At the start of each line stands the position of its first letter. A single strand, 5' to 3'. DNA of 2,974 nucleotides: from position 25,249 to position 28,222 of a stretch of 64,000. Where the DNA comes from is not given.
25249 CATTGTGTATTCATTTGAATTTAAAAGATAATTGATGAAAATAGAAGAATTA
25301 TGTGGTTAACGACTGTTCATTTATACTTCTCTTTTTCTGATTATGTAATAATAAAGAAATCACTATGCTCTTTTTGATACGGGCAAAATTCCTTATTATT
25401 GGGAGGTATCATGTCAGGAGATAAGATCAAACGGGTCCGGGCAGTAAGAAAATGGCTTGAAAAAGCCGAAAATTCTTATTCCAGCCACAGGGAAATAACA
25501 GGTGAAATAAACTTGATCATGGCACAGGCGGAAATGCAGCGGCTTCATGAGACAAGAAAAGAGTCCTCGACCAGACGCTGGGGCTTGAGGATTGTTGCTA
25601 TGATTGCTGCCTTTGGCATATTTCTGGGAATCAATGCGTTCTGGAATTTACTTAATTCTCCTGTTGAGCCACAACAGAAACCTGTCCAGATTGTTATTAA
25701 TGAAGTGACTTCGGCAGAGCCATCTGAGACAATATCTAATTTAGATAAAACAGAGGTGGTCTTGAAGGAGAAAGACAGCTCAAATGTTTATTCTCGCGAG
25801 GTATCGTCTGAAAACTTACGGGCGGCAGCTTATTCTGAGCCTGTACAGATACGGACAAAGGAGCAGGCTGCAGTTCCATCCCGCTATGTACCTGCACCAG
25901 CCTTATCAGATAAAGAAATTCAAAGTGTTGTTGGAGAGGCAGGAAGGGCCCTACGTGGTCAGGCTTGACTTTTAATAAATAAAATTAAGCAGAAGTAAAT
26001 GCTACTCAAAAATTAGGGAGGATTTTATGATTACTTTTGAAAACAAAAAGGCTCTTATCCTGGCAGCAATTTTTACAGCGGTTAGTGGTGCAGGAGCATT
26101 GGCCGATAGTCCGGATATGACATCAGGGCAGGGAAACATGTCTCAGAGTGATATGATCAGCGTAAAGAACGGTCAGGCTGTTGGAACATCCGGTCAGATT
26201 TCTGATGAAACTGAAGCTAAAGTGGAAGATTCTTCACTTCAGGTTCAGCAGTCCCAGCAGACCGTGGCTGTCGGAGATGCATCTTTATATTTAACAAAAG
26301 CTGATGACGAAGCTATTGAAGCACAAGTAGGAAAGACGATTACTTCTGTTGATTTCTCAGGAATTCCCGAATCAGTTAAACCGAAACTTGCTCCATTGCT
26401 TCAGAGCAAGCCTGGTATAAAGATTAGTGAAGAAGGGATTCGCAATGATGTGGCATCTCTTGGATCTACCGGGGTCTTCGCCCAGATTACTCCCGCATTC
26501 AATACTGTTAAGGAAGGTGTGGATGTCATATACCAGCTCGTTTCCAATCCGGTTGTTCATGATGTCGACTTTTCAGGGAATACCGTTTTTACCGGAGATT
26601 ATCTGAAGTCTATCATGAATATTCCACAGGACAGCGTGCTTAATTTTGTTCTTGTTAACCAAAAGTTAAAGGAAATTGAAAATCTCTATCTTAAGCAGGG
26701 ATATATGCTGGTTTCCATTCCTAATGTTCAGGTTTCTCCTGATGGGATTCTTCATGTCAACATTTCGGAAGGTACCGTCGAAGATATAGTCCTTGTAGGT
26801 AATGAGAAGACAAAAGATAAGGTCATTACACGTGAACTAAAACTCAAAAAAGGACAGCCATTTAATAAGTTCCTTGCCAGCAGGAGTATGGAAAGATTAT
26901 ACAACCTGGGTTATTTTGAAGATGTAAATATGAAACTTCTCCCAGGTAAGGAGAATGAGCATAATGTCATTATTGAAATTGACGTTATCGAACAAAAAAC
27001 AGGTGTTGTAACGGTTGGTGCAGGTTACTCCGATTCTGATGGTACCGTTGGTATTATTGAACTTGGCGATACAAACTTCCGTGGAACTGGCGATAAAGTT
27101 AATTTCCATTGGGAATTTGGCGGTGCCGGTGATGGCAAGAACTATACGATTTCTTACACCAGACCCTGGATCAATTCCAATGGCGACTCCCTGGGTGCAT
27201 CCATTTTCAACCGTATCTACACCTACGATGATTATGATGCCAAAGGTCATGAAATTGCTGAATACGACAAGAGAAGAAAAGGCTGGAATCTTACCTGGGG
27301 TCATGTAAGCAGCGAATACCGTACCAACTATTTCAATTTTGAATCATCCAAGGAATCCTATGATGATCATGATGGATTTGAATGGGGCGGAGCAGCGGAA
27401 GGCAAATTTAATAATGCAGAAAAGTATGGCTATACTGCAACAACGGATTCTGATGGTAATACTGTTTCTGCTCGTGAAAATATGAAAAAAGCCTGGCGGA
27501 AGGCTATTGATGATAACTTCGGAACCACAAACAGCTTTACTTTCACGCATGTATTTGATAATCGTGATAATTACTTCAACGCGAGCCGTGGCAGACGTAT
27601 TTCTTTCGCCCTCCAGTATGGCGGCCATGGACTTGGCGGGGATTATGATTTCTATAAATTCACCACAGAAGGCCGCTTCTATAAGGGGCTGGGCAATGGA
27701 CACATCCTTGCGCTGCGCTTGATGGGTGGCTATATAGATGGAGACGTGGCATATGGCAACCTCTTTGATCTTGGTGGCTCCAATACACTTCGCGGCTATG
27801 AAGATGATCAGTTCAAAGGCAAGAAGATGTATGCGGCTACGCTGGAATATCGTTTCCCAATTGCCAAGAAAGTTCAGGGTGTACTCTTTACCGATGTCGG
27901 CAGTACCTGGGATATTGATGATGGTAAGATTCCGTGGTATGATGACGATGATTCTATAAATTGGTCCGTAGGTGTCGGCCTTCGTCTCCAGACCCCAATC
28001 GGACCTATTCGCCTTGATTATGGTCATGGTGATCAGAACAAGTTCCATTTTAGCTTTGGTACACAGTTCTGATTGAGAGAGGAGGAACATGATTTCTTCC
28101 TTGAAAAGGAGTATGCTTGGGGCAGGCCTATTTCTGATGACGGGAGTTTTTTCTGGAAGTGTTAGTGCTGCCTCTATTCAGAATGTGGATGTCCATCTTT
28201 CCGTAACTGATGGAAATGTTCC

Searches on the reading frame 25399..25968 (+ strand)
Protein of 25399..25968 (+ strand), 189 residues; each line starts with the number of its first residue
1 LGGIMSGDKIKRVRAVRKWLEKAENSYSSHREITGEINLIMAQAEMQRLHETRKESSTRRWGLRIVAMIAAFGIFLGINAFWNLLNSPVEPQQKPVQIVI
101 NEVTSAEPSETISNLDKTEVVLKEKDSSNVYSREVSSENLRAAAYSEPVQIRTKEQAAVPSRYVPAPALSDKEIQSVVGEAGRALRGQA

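Call 3: search_protein_families(library=pfam, proteins=[window:25399-25968:+], max_evalue=0.01)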
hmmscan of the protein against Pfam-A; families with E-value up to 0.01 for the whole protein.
window:25399-25968:+ (189 aa): 0 families

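Call 4: search_protein_families(library=ncbifam, proteins=[window:25399-25968:+], max_evalue=0.01)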
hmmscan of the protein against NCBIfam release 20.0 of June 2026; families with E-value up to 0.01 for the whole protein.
window:25399-25968:+ (189 aa): 0 families

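Call 59: search_protein_families(library=ncbifam, proteins=[window:25399-25965:+], max_evalue=1)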
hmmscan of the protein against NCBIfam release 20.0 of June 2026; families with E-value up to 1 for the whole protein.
window:25399-25965:+ (189 aa): 0 families

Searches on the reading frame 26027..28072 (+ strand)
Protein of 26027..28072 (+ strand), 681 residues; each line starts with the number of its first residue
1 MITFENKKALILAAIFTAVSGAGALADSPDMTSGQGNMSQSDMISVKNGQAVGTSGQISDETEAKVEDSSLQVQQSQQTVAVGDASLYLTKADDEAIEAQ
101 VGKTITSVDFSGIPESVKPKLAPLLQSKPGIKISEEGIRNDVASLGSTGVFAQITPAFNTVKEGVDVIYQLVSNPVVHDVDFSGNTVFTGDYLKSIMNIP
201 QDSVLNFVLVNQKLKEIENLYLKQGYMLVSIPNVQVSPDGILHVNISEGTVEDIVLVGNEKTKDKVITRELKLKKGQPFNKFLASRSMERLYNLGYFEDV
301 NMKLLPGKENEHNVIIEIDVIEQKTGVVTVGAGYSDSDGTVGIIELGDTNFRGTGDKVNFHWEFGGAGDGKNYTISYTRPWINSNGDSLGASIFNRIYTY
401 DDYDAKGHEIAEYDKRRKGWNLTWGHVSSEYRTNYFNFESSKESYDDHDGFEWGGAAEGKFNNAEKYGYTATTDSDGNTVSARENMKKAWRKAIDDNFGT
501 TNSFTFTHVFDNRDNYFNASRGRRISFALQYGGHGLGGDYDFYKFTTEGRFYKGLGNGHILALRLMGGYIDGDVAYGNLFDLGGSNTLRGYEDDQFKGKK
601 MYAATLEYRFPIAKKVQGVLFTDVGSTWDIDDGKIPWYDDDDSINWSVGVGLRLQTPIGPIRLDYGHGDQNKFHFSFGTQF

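Call 3: search_protein_families(library=pfam, proteins=[window:26027-28072:+], max_evalue=0.01)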
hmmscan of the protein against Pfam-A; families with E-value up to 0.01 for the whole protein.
window:26027-28072:+ (681 aa): 4 families
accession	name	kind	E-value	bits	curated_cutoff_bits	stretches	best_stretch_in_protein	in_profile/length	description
PF01103.29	Omp85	-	2.6e-48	165.7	24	1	350-681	1-325/325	Omp85 superfamily domain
PF07244.20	POTRA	-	9.5e-29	100.4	21.3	2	250-320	2-76/79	Surface antigen variable number repeat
PF08479.16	POTRA_2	-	9.5e-06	25.8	24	1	177-249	3-76/76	POTRA domain, ShlB-type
PF25282.1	POTRA1_3_Toc75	-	0.0062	17.1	27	0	270-321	47-98/99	Toc75-like, POTRA domain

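Call 4: search_protein_families(library=ncbifam, proteins=[window:26027-28072:+], max_evalue=0.01)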
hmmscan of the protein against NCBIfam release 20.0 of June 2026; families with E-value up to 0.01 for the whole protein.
window:26027-28072:+ (681 aa): 7 families
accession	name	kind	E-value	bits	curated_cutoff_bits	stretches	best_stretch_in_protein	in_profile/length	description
TIGR03303.1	OM_YaeT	equivalog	6.4e-82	276.1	297.15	2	250-681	323-741/741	outer membrane protein assembly factor BamA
TIGR00992.1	3a0901s03IAP75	subfamily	1.1e-31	109.8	1163.25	2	195-396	209-439/718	IAP75 family chloroplast envelope protein translocase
NF058613.1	OMPAssmBamADein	equivalog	2.6e-28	98.5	1050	1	104-679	261-855/857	outer membrane protein assembly factor BamA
NF008287.0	PRK11067.1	subfamily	8.8e-28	97.1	1181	1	177-605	268-676/802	outer membrane protein assembly factor BamA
NF047779.1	Omp85_fam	subfamily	1.2e-21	77.7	200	1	410-681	126-423/423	Omp85 family outer membrane protein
NF047950.2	ATportTamA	equivalog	1.3e-19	70.2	625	1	517-680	393-568/569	autotransporter assembly complex protein TamA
NF052279.1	lipo_TamL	exception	1.4e-16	60.2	400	2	542-667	561-714/747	translocation and assembly module lipoprotein TamL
